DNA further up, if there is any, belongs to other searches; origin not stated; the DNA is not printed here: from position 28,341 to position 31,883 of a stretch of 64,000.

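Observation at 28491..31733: In-frame fusion of a PBP4/DacB-type DD-peptidase with a D-aminoacylase-like amidohydrolase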

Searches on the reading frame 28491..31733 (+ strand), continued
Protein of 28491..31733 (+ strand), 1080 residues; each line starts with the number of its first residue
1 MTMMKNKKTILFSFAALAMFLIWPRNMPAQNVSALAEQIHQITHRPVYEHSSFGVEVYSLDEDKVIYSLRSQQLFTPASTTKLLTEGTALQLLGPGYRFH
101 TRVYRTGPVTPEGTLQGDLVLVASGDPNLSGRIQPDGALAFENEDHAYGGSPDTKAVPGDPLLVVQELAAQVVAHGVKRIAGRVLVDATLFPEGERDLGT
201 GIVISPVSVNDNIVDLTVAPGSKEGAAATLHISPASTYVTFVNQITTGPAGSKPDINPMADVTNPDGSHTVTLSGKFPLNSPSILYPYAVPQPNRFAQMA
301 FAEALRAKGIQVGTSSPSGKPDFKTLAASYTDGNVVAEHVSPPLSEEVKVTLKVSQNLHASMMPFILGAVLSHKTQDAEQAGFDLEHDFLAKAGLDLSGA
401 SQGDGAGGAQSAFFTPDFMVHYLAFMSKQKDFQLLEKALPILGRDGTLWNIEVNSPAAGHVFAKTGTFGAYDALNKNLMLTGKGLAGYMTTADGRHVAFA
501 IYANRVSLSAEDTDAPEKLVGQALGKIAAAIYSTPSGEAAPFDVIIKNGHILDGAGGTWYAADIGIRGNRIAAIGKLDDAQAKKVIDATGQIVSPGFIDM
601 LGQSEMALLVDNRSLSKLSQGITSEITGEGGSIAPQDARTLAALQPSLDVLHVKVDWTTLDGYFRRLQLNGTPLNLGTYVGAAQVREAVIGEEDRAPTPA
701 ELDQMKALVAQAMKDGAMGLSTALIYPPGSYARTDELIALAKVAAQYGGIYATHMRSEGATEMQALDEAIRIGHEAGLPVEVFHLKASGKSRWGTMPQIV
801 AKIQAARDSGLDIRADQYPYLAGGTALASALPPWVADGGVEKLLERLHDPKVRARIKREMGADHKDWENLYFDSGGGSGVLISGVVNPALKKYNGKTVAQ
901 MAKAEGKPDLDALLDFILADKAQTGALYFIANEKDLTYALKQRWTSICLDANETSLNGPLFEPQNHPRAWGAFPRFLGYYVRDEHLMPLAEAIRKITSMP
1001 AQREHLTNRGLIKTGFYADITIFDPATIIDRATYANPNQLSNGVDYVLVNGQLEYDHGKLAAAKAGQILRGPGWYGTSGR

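Call 63: search_protein_families(library=pfam, proteins=[P0144, P0146, P0148, P0158, P0160, P0176, P0190, P0200, P0191, P0220], max_evalue=0.0001)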
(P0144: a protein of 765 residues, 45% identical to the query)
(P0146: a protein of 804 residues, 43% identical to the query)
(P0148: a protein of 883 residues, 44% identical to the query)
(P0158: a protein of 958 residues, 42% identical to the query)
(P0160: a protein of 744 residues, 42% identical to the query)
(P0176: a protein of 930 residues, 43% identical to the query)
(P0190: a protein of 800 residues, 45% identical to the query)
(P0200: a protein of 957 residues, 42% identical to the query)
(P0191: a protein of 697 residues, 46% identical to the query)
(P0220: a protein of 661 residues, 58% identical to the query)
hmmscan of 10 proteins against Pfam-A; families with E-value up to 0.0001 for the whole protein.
P0144 (765 aa): 3 families
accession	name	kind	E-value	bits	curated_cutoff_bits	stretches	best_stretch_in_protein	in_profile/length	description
PF00160.26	Pro_isomerase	-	1.3e-21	78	21.7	1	581-762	2-157/159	Cyclophilin type peptidyl-prolyl cis-trans isomerase/CLD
PF07969.17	Amidohydro_3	-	1.2e-11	45.3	29.7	1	466-552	383-469/472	Amidohydrolase family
PF01979.26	Amidohydro_1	-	9.6e-07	28.8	25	1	475-551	272-342/345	Amidohydrolase family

P0146 (804 aa): 1 family
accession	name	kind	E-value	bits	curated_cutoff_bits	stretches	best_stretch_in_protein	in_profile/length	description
PF07969.17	Amidohydro_3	-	2.5e-18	67.3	29.7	1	45-517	1-471/472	Amidohydrolase family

P0148 (883 aa): 4 families
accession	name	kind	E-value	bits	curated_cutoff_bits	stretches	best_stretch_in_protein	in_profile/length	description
PF13354.11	Beta-lactamase2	-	2.2e-49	168.1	22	1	597-852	1-214/214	Beta-lactamase enzyme family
PF07969.17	Amidohydro_3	-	1.9e-19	70.9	29.7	1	77-545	1-472/472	Amidohydrolase family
PF01979.26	Amidohydro_1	-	1.1e-06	28.6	25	0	431-524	244-326/345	Amidohydrolase family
PF00144.29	Beta-lactamase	-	3.8e-05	23.5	27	0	594-644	13-77/329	Beta-lactamase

P0158 (958 aa): 3 families
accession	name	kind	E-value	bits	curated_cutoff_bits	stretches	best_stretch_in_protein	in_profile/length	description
PF01135.25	PCMT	-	2.7e-58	197.6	20.3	1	595-784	15-208/210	Protein-L-isoaspartate(D-aspartate) O-methyltransferase (PCMT)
PF07969.17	Amidohydro_3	-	2.9e-20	73.7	29.7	1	376-535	318-471/472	Amidohydrolase family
PF01979.26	Amidohydro_1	-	2.2e-07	30.9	25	1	456-535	271-345/345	Amidohydrolase family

P0160 (744 aa): 4 families
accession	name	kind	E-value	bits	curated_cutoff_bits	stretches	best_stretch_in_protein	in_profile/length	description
PF01427.22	Peptidase_M15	-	5.5e-38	131.2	27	1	560-729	2-186/199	D-ala-D-ala dipeptidase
PF07969.17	Amidohydro_3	-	7.1e-16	59.2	29.7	1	373-528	321-472/472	Amidohydrolase family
PF01979.26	Amidohydro_1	-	6.8e-10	39.1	25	1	422-526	247-344/345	Amidohydrolase family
PF02557.22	VanY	-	1.1e-05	25.7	25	1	597-727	3-129/132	D-alanyl-D-alanine carboxypeptidase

P0176 (930 aa): 3 families
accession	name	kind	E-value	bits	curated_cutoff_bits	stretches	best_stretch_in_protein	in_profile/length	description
PF00144.29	Beta-lactamase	-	1.3e-59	202.4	27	1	580-920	1-326/329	Beta-lactamase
PF07969.17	Amidohydro_3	-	9.6e-26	91.7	29.7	2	448-539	381-472/472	Amidohydrolase family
PF01979.26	Amidohydro_1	-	7.7e-12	45.5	25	1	463-537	274-344/345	Amidohydrolase family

P0190 (800 aa): 5 families
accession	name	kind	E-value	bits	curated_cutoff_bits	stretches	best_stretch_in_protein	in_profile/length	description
PF07969.17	Amidohydro_3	-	3.4e-18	66.8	29.7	1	327-777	1-472/472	Amidohydrolase family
PF12697.13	Abhydrolase_6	-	1.5e-12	49.1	26.3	1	52-267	1-215/217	Alpha/beta hydrolase family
PF00561.26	Abhydrolase_1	-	7.6e-09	36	25.8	1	50-168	1-119/245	alpha/beta hydrolase fold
PF01979.26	Amidohydro_1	-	2.8e-06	27.2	25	0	697-756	271-329/345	Amidohydrolase family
PF12146.15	Hydrolase_4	-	2.1e-05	24.4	27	0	52-151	7-109/239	Serine aminopeptidase, S33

P0200 (957 aa): 3 families
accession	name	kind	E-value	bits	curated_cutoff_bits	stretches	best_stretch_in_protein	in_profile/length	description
PF00144.29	Beta-lactamase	-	1.1e-63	215.8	27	1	563-917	1-315/329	Beta-lactamase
PF07969.17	Amidohydro_3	-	7.3e-20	72.3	29.7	1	70-523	1-471/472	Amidohydrolase family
PF01979.26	Amidohydro_1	-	5.5e-07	29.6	25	0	411-523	237-345/345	Amidohydrolase family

P0191 (697 aa): 1 family
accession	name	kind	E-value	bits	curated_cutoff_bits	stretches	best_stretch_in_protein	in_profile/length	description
PF02113.21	Peptidase_S13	-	3.4e-53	181.4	22.8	2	100-377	2-251/444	D-Ala-D-Ala carboxypeptidase 3 (S13) family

P0220 (661 aa): 1 family
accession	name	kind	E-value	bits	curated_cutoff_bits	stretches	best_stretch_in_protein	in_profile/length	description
PF02113.21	Peptidase_S13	-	5.8e-42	144.4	22.8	1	349-660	4-285/444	D-Ala-D-Ala carboxypeptidase 3 (S13) family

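Call 65: list_cluster_members(proteins=[P0226, P0160, P0154, P0156, P0206, P0176, P0163, P0121, P0122])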
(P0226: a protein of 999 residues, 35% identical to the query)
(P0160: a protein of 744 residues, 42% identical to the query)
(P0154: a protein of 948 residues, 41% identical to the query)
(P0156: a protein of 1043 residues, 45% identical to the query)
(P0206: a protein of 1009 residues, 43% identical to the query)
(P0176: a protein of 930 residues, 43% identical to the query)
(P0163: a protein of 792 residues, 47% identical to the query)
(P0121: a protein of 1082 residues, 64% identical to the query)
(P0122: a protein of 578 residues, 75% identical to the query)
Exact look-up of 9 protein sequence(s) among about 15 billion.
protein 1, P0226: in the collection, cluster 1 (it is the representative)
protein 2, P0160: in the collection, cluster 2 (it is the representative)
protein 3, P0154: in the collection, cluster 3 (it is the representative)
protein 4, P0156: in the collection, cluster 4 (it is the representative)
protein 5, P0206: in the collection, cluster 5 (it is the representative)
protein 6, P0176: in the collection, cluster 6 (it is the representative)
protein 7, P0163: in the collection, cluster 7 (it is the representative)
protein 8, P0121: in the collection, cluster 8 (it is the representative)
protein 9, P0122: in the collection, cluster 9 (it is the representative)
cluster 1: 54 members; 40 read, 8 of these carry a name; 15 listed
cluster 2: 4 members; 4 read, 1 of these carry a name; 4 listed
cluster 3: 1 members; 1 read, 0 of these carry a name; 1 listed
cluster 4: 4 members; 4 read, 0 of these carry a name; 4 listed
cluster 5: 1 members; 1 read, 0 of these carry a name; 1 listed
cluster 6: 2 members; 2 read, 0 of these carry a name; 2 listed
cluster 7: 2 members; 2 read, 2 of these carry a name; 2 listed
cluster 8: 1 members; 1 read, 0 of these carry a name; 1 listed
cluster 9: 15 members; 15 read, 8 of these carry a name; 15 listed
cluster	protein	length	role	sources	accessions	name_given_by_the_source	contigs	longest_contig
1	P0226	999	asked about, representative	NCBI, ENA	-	-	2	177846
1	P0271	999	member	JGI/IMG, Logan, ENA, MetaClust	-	\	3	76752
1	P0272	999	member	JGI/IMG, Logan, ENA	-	N-acyl-D-amino-acid deacylase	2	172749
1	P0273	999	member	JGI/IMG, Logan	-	N-acyl-D-amino-acid deacylase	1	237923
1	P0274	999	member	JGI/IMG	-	N-acyl-D-amino-acid deacylase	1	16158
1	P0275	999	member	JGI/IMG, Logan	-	N-acyl-D-amino-acid deacylase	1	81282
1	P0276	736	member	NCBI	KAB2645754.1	MAG: amidohydrolase family protein, partial [Verrucomicrobia bacterium]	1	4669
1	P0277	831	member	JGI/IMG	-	PBP4 family serine-type D-alanyl-D-alanine carboxypeptidase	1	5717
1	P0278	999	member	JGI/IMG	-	N-acyl-D-amino-acid deacylase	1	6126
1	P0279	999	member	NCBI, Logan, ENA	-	-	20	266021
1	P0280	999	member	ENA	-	-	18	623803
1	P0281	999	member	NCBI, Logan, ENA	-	-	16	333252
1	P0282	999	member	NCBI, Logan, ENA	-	-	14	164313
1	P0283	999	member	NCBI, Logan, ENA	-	-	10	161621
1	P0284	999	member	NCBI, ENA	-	-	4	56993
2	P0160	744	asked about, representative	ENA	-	-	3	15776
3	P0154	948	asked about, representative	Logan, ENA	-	-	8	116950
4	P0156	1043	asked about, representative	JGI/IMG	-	-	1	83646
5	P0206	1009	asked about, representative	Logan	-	-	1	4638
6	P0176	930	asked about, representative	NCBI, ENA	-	-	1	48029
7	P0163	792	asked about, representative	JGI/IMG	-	N-acyl-D-aspartate/D-glutamate deacylase/beta-lactamase class A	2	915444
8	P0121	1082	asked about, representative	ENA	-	-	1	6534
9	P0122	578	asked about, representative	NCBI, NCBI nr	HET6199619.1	MAG TPA: amidohydrolase family protein [Candidatus Acidoferrales bacterium] | amidohydrolase family protein [Candidatus Acidoferrales bacterium]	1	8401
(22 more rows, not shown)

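Call 66: predict_structure(alignment_id=A3)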
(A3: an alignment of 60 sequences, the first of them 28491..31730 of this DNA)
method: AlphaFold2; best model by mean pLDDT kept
length: 1080 residues; sequences in the alignment: 60
mean_pLDDT: 79.1   pTM: 0.62
mean pLDDT of the five models: 79.1, 77.1, 75.1, 74.6, 74.2
residues with pLDDT >= 90: 303; 70-90: 538; 50-70: 163; < 50: 76
segments of 3 or more residues with pLDDT < 50: 1-9, 17-30, 598-604, 613-631, 951-963, 1000-1008, 1078-1080
pLDDT, mean of each block of 10 residues (from residue 1): 41 50 40 80 84 95 92 86 90 91 94 93 83 73 59 67 91 95 87 70 79 88 92 89 92 79 88 91 85 90 93 70 87 93 86 73 85 81 90 85 68 89 94 90 84 90 86 78 92 94 87 78 93 81 89 68 85 85 88 69 52 42 41 68 72 76 74 62 83 84 93 85 64 86 89 66 82 89 69 74 89 78 78 84 93 93 76 86 82 86 94 94 82 81 72 43 50 79 88 68 46 77 84 58 76 71 62 61
secondary structure, 60 per line:
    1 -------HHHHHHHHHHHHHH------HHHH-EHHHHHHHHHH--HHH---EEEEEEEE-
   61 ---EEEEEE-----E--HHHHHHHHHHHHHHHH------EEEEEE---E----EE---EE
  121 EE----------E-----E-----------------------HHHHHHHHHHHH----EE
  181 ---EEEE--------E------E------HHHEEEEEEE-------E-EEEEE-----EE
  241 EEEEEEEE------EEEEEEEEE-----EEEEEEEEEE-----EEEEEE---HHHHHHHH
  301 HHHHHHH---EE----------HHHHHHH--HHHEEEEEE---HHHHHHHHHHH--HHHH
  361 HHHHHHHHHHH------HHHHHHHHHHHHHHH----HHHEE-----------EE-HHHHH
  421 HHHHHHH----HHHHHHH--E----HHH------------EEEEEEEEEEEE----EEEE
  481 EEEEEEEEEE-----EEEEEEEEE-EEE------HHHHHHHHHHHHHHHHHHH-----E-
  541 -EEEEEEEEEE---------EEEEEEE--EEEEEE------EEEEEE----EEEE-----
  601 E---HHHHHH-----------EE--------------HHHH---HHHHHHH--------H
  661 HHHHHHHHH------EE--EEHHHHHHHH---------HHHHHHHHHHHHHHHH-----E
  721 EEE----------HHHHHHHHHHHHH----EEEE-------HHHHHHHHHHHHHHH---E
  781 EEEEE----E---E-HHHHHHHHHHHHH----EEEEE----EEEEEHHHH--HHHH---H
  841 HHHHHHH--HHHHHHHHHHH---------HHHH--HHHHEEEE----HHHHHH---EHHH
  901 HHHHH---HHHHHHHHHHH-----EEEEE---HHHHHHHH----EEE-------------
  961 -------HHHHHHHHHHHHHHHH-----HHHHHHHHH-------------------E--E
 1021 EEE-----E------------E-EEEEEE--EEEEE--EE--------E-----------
elements in order (helices of 4 or more, strands of 3 or more residues): H8-21 H28-31 H34-43 E52-59 E64-69 H78-93 E100-105 E119-122 H163-174 E184-187 E213-219 E229-233 E239-248 E255-263 E269-278 E284-289 H293-307 H323-329 E335-340 H344-354 H357-371 H378-392 H416-427 H432-438 E461-472 E477-490 E496-504 E506-508 H515-533 E542-551 E561-567 E570-575 E582-587 E592-595 H605-610 H638-641 H645-651 H660-669 H682-689 H699-714 E720-723 H734-746 E751-754 H762-776 E780-785 H796-808 E813-817 E822-826 H827-830 H833-836 H840-847 H850-860 H870-873 H876-879 E880-883 H888-893 H898-905 H909-919 E925-929 H933-940 E945-947 H968-983 H989-997 E1020-1023 E1044-1049 E1052-1056

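Call 70: search_protein_families(library=ncbifam, proteins=[L001:5545-8001:+], max_evalue=1e-10)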
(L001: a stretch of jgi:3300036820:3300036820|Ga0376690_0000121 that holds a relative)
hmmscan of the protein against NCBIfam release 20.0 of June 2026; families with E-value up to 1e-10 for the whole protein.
L001:5545-8001:+ (819 aa): 21 families
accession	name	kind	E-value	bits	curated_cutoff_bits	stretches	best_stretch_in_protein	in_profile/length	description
NF007557.0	PRK10178.1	equivalog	5e-44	150.2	176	1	604-781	5-179/188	D-alanyl-D-alanine dipeptidase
NF007943.0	PRK10662.1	equivalog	1.1e-30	106.6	266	1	31-370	25-365/380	D-alanyl-D-alanine-carboxypeptidase/endopeptidase AmpH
NF033115.1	dipept_VanX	equivalog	2e-29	102.8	320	1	607-772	4-187/199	D-Ala-D-Ala dipeptidase VanX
NF052559.1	MthAcHydAcmB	equivalog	3.5e-22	78.7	550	1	47-301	12-288/391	methyl acetate hydrolase AcmB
NF033085.1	bla_class_C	equivalog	1.2e-20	73.6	415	1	40-237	3-192/356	class C beta-lactamase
NF009622.0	PRK13128.1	equivalog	2.3e-19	69.3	443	1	59-377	23-332/518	D-aminopeptidase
NF038366.1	blaSFDC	exception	1.3e-15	57.4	840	1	22-230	8-209/382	SFDC family class C beta-lactamase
NF045671.1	blaPNC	exception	2.1e-15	56.5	750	1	6-231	6-227/401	PNC family class C beta-lactamase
NF012173.1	CMY2-MIR-ACT-EC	exception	3.2e-15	55.8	680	1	24-228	10-207/380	CMY2/MIR/ACT/EC family class C beta-lactamase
NF033569.1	blaLHK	exception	2.4e-14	53.1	850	1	17-238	19-226/390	LHK family class C beta-lactamase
NF038069.1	blaIDC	exception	7.8e-14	51.3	850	1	44-231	41-220/395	IDC family class C beta-lactamase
NF038238.1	blaBUT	exception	9.8e-14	51.2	850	1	40-227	29-208/383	BUT family class C beta-lactamase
NF000185.2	BlaEC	exception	1.1e-13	50.9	850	1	21-228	6-203/377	BlaEC family class C beta-lactamase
NF040478.1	blaLAQ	exception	1.3e-13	50.7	850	1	26-227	12-205/380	LAQ family class C beta-lactamase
NF041665.1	blaPSZ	exception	3.9e-13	49.2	850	1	11-228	6-206/379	PSZ family class C beta-lactamase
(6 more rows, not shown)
